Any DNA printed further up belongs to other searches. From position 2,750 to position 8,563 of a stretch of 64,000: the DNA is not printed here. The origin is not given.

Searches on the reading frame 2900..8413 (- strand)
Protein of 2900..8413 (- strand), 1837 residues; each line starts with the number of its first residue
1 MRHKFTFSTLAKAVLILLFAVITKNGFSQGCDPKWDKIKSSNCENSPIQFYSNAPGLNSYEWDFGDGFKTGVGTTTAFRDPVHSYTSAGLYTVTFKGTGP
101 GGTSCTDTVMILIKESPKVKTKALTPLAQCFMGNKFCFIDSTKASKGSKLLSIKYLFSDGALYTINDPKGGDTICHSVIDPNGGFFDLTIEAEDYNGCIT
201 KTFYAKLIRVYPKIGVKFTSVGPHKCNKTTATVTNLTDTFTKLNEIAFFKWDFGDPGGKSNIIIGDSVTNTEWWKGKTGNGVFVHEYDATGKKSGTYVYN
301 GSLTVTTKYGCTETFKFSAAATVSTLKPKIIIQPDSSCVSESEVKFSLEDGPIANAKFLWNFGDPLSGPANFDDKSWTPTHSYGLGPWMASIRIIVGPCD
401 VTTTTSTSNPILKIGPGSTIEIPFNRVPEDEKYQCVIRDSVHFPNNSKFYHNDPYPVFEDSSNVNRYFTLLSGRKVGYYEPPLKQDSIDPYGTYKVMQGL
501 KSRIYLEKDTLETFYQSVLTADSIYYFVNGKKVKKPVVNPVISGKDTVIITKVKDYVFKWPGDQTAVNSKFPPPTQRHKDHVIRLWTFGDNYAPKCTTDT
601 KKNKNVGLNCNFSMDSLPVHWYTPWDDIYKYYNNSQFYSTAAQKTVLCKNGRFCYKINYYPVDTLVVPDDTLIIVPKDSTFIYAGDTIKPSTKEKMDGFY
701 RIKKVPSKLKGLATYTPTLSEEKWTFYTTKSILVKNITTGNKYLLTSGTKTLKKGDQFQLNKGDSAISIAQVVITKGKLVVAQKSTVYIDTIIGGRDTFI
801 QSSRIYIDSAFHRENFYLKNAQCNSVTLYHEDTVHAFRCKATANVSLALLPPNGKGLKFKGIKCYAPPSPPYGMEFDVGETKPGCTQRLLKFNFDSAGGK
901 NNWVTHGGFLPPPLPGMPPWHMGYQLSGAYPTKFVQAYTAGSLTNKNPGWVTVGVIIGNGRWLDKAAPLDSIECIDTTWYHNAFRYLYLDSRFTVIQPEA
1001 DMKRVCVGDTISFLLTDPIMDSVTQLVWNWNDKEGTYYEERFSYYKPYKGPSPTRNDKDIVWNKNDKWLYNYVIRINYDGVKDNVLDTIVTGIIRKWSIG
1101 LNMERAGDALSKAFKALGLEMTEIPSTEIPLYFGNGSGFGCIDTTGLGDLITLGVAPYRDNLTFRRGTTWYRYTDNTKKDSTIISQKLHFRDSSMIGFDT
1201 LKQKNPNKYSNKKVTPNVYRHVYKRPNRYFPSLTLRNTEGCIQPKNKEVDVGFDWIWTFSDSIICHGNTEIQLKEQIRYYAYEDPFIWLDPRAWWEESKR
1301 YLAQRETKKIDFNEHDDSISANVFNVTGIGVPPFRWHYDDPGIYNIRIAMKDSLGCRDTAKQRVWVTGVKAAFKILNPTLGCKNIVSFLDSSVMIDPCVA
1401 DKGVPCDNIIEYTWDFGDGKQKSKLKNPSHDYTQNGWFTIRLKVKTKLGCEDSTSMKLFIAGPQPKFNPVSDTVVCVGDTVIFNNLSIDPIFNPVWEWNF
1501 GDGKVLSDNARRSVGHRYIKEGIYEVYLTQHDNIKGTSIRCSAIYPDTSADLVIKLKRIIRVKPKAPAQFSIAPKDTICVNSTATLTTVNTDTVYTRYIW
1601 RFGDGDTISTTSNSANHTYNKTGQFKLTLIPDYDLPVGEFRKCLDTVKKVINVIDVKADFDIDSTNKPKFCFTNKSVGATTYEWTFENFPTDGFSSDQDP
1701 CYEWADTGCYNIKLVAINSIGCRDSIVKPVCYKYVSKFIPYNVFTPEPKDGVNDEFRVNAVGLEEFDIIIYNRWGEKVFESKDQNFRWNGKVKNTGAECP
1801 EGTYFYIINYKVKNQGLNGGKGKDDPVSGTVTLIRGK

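Call 3: search_protein_families(library=pfam, proteins=[window:2900-8413:-], max_evalue=0.1)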
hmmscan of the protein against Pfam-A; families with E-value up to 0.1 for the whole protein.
window:2900-8413:- (1837 aa): 6 families
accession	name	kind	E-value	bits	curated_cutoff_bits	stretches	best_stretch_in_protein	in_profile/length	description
PF18911.6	PKD_4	-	1.7e-46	156.6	27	4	1407-1455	31-79/85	PKD domain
PF00801.26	PKD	-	8.4e-36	122.3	23.5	4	1578-1629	11-63/80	PKD domain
PF13585.12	CHU_C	-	3.1e-18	66.1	27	1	1741-1813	4-76/86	CHU_C Type IX secretion signal domain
PF19408.5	PKD_6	-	0.0041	17.9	25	0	1569-1618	5-54/82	PKD-like domain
PF08329.16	ChitinaseA_N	-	0.043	13.9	21.2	0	1426-1461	73-108/133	Chitinase A, N-terminal domain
PF22352.2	K319L-like_PKD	-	0.055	13.9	27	0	1391-1457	12-81/84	K319L-like, PKD domain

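Call 4: search_protein_families(library=ncbifam, proteins=[window:2900-8413:-], max_evalue=0.1)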
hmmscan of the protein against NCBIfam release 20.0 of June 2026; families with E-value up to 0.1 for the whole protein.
window:2900-8413:- (1837 aa): 3 families
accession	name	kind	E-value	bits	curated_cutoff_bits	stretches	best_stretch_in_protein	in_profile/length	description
TIGR00864.1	PCC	subfamily_domain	1.3e-13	48.3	1861.4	1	1404-1725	1081-1385/2700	polycystin cation channel protein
TIGR04131.1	Bac_Flav_CTERM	domain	4.7e-09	36.3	35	1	1742-1814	5-75/85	T9SS type B sorting domain-containing protein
NF058578.1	CPR_pilus_PamR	equivalog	0.0084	15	300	0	61-103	184-228/297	pilus system RbmA-like protein PamR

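Call 65: search_solved_structures(query=window:2900-8413:-, max_evalue=0.01)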
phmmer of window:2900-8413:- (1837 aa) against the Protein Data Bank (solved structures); distinct sequences matched with E-value up to 0.01: 11.
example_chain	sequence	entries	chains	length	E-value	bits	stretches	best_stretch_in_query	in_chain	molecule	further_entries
9lrk_A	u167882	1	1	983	3.2e-13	51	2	1405-1463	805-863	Collagenase ColH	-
9lqj_A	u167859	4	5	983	3.2e-13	51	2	1405-1463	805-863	Collagenase ColH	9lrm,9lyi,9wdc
4jgu_A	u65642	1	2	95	3.2e-07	31.1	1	1405-1460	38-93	ColH protein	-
4u6t_A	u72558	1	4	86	2.1e-06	28.4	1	1405-1449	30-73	ColH protein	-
4u7k_A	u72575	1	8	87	2.2e-06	28.4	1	1405-1449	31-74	ColH protein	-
4jrw_A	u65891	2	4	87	2.4e-05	24.9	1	57-114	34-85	Collagenase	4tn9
2y72_A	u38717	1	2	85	3.1e-05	24.6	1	57-114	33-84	COLLAGENASE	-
4aqo_A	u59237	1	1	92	3.9e-05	24.2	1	57-114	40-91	COLLAGENASE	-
6aem_A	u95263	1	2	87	0.00065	20.2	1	1408-1456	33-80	PKD domain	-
8ghz_A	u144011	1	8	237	0.0029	18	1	1506-1626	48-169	Teleost immunoglobulin M protein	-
4l9d_A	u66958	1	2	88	0.0053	17.1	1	1407-1456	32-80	Protease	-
